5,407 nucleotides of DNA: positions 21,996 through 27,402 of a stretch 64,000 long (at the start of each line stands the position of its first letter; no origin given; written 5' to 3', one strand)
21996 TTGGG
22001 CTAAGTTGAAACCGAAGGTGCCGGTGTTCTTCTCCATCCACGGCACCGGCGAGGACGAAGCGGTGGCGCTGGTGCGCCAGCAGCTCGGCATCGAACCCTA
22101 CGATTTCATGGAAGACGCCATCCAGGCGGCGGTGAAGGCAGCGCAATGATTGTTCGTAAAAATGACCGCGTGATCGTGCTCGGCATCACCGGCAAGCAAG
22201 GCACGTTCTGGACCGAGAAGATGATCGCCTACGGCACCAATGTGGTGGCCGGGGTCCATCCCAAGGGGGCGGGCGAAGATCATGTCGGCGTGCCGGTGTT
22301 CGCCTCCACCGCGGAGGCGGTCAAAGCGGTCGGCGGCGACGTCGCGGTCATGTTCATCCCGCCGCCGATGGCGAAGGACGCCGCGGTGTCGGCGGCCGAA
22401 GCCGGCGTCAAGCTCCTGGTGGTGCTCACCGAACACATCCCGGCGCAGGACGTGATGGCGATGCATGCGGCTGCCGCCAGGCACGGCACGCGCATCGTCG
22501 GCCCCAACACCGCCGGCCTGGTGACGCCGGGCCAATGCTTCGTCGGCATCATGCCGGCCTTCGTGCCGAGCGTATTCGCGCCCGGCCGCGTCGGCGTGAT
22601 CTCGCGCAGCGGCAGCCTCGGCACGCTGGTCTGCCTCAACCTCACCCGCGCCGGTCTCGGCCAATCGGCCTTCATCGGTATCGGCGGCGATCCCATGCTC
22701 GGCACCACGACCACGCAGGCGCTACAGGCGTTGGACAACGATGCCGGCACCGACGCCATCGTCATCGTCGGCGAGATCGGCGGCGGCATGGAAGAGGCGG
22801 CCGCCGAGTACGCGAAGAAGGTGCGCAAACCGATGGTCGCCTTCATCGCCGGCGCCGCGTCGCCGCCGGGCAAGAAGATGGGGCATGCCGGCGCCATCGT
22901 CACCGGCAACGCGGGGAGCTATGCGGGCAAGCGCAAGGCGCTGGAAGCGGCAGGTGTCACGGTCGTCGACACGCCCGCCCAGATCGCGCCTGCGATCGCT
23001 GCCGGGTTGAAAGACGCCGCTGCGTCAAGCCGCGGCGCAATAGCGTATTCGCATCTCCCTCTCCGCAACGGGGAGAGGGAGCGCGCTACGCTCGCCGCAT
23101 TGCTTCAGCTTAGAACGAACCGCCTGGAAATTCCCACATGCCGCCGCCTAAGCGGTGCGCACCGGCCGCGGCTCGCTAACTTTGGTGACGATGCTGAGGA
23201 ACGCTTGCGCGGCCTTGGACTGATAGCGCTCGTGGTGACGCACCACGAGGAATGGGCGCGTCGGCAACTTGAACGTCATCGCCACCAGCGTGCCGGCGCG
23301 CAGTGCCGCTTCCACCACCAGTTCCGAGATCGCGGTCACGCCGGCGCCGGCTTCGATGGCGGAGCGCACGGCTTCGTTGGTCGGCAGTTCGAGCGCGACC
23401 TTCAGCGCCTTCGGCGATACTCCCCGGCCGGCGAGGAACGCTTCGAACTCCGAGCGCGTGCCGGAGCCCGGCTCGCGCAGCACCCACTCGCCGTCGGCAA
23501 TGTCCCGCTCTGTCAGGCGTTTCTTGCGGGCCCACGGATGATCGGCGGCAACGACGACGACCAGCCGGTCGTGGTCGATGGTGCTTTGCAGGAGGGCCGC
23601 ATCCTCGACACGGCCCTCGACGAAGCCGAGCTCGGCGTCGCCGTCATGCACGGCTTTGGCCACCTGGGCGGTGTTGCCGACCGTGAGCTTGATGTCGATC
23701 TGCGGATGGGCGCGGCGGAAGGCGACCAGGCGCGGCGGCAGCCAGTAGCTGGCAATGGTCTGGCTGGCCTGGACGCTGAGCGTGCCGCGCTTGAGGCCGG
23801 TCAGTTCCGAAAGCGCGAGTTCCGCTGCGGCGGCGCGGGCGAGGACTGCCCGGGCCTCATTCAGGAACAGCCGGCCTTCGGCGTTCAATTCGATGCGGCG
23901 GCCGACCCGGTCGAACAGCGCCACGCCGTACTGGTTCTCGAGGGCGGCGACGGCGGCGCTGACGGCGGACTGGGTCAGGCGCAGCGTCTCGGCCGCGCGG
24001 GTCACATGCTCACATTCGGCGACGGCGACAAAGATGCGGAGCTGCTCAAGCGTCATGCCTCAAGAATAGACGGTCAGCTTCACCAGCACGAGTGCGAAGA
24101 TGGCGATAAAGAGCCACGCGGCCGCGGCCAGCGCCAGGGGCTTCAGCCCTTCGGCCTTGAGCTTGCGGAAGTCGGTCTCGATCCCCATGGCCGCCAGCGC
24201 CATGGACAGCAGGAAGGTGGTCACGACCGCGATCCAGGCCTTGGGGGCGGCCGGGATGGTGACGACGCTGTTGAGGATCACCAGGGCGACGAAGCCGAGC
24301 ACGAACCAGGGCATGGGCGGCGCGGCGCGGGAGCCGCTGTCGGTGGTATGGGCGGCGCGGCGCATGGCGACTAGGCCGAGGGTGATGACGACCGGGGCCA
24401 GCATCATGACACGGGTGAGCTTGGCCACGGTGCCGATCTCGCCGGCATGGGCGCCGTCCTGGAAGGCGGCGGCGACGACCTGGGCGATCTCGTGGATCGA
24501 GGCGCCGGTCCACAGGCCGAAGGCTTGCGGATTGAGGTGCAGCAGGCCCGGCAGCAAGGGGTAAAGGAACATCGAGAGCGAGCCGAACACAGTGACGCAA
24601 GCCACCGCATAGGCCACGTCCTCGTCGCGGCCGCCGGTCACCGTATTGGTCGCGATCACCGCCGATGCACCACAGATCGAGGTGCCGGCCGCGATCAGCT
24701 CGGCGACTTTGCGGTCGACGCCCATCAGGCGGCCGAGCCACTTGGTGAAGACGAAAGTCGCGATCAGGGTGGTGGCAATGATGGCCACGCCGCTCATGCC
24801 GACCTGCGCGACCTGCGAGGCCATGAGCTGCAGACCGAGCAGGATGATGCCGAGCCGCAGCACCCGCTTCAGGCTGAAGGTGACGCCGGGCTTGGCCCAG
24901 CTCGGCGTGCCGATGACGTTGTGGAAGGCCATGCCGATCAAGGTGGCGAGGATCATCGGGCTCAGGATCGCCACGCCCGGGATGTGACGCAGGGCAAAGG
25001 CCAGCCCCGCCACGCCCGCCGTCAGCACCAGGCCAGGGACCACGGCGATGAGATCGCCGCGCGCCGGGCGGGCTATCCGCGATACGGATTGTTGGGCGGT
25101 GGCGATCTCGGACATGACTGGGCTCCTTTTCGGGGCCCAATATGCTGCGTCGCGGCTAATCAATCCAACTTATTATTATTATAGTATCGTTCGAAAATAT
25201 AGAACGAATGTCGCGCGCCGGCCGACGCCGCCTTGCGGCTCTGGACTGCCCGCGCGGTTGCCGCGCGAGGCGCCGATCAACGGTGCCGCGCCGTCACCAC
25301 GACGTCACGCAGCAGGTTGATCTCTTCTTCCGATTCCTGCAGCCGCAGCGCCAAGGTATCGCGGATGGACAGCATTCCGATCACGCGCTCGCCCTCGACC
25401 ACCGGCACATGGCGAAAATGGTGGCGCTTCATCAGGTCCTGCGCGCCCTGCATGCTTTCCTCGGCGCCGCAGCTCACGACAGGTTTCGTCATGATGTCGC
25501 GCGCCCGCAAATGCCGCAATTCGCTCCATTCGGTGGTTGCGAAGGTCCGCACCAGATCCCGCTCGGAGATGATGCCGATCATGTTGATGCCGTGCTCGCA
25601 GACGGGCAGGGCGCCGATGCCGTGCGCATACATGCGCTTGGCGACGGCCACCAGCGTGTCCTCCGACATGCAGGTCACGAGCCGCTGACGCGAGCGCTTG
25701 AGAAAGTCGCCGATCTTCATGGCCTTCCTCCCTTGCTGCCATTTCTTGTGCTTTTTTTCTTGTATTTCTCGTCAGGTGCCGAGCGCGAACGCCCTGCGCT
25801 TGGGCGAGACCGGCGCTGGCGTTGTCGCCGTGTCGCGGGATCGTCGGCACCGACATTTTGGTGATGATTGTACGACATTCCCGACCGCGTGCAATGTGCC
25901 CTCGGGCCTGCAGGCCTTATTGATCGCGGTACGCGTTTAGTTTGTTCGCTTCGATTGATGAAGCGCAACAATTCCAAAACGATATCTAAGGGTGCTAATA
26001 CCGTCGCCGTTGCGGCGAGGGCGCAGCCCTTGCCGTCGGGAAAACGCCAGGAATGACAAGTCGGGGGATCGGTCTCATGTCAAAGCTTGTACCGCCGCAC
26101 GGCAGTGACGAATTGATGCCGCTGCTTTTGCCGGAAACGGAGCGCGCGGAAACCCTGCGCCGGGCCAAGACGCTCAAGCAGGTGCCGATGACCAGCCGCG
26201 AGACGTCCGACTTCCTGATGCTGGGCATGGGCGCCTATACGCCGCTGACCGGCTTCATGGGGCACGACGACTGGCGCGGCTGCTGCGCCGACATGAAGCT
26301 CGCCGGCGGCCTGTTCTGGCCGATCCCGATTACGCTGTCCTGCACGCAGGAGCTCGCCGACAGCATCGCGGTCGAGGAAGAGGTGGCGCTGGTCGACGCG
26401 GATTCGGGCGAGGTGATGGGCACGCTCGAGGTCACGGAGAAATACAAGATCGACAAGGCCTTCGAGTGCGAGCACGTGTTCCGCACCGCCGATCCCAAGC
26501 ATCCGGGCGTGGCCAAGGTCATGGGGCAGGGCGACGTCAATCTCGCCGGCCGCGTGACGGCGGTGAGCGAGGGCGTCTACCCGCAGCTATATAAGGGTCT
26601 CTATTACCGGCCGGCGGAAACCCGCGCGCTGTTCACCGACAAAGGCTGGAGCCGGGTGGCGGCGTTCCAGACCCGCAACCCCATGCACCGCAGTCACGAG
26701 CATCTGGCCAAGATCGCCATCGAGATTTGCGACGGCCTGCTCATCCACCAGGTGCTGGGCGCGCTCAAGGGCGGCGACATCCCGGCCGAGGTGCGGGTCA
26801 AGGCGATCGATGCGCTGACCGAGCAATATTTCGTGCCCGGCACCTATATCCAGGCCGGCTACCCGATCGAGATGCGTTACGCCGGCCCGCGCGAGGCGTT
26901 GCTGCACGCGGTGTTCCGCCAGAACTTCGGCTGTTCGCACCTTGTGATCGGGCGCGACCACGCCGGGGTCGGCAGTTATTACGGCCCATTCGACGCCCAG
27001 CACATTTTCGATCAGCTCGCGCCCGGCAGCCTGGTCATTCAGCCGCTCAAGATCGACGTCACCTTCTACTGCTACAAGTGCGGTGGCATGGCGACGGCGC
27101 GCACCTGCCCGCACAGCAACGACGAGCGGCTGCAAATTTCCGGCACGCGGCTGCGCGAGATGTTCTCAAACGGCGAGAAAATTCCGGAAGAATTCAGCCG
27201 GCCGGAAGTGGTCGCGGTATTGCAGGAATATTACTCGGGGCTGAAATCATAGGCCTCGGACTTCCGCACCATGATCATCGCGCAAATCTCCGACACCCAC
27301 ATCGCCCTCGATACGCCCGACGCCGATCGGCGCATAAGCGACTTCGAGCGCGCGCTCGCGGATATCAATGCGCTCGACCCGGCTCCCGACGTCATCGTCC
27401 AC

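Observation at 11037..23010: xsc island that looks like a sulfoacetate-type pathway built with a SucCD-type (ADP-forming) CoA ligase and a TTT transporter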

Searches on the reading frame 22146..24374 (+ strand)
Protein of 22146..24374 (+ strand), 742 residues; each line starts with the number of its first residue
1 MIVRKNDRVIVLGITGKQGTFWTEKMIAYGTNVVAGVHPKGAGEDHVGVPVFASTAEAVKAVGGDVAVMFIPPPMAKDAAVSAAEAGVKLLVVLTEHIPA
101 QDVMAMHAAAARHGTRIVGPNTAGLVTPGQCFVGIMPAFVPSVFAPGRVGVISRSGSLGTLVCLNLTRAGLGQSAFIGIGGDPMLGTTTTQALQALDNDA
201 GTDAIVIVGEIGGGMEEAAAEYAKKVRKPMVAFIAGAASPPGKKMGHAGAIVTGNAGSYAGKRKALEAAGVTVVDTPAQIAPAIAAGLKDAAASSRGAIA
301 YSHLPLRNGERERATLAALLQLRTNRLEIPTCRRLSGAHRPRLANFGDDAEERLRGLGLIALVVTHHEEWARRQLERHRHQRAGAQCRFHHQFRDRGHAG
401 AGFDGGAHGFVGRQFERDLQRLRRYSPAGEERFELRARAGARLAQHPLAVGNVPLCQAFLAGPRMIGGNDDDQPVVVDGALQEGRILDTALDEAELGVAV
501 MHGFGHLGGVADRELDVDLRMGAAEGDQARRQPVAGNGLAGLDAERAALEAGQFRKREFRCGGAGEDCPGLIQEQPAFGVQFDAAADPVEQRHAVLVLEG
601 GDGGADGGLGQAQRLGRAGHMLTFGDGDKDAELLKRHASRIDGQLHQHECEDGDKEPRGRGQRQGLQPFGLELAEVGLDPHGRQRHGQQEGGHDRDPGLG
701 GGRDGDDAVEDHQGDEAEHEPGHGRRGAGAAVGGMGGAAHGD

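Call 4: search_protein_families(library=pfam, proteins=[window:22146-24374:+])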
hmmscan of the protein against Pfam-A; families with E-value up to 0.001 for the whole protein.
window:22146-24374:+ (742 aa): 4 families
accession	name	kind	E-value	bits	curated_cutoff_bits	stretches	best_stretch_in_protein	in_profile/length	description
PF02629.25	CoA_binding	-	1.9e-21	77.1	22.3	1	5-97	2-97/97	CoA binding domain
PF00549.24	Ligase_CoA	-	7.5e-16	58.9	24.5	1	152-271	1-127/128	CoA-ligase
PF13607.11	Succ_CoA_lig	-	2.7e-12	47.1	27.4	1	146-283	1-134/138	Succinyl-CoA ligase like flavodoxin domain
PF13380.12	CoA_binding_2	-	1.3e-05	26.1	22.8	1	17-126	14-114/116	CoA binding domain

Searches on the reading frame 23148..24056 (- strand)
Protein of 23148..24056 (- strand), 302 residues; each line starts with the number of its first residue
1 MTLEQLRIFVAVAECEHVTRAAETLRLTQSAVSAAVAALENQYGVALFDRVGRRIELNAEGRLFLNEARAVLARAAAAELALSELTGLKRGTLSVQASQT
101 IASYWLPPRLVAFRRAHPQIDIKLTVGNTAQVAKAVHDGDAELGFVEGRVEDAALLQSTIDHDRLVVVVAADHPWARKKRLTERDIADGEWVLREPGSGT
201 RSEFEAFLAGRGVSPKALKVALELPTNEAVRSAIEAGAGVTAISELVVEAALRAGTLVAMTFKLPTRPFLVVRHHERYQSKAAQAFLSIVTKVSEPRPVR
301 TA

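Call 4: search_protein_families(library=pfam, proteins=[window:23148-24056:-])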
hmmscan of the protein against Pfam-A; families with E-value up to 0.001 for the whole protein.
window:23148-24056:- (302 aa): 3 families
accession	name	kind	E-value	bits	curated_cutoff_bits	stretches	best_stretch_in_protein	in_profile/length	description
PF03466.25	LysR_substrate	-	8.7e-52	176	28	1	88-292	3-206/209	LysR substrate binding domain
PF00126.33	HTH_1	-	3.8e-22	78.4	26.6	1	3-62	1-60/60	Bacterial regulatory helix-turn-helix protein, lysR family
PF12727.12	PBP_like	-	7.5e-09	35.4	27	1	184-290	87-192/193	PBP superfamily domain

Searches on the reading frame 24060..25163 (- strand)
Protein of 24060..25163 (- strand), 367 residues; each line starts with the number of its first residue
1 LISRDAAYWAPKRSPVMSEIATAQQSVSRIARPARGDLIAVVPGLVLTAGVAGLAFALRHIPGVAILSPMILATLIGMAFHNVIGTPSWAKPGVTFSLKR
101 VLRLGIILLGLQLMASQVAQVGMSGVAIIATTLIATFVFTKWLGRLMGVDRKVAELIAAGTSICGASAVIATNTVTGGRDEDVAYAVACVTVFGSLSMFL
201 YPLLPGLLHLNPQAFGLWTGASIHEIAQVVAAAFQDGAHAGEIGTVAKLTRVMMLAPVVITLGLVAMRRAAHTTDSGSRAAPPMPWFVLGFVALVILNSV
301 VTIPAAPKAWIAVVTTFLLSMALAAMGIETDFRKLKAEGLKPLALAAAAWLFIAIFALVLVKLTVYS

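Call 4: search_protein_families(library=pfam, proteins=[window:24060-25163:-])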
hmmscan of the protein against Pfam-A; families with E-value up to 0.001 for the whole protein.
window:24060-25163:- (367 aa): 1 family
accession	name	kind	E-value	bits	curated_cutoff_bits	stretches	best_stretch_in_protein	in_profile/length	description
PF03601.19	Cons_hypoth698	-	1.9e-83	280.3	24.5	1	43-345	1-303/304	Conserved hypothetical protein 698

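Call 9: search_protein_families(library=ncbifam, proteins=[window:24060-25163:-], max_evalue=1e-10)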
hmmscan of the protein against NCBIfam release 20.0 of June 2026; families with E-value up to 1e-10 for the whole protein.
window:24060-25163:- (367 aa): 1 family
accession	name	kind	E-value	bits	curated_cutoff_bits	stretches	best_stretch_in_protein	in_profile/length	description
TIGR00698.1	TIGR00698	subfamily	3.6e-60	203.9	232.6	1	41-361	3-330/335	YeiH family putative sulfate export transporter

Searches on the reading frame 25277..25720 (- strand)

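Call 16: search_protein_families(library=pfam, proteins=[window:25277-25720:-], max_evalue=0.00001)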
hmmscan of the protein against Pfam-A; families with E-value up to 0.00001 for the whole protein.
window:25277-25720:- (147 aa): 1 family
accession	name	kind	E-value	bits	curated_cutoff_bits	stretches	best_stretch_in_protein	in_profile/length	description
PF00571.33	CBS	-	2.1e-25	89.2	24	2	73-123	1-52/57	CBS domain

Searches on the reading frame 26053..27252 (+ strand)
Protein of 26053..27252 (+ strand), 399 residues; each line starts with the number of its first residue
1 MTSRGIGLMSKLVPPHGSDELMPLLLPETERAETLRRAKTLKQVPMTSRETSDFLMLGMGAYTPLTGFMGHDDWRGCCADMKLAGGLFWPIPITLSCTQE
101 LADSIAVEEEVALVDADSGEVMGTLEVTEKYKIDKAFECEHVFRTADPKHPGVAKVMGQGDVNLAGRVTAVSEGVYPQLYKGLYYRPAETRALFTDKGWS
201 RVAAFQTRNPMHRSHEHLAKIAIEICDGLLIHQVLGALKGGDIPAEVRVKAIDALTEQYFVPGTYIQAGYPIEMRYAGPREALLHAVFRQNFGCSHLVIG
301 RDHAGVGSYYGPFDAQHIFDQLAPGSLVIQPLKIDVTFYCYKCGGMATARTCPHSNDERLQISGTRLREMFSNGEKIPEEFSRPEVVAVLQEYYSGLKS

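Call 4: search_protein_families(library=pfam, proteins=[window:26053-27252:+])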
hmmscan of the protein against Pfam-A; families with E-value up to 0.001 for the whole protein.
window:26053-27252:+ (399 aa): 2 families
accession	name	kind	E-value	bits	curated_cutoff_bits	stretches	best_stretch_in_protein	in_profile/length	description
PF01747.23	ATP-sulfurylase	-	6.1e-89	297.4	24.3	1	183-393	3-212/212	ATP-sulfurylase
PF14306.12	PUA_2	-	2.1e-50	170.8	27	1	14-172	2-158/159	PUA-like domain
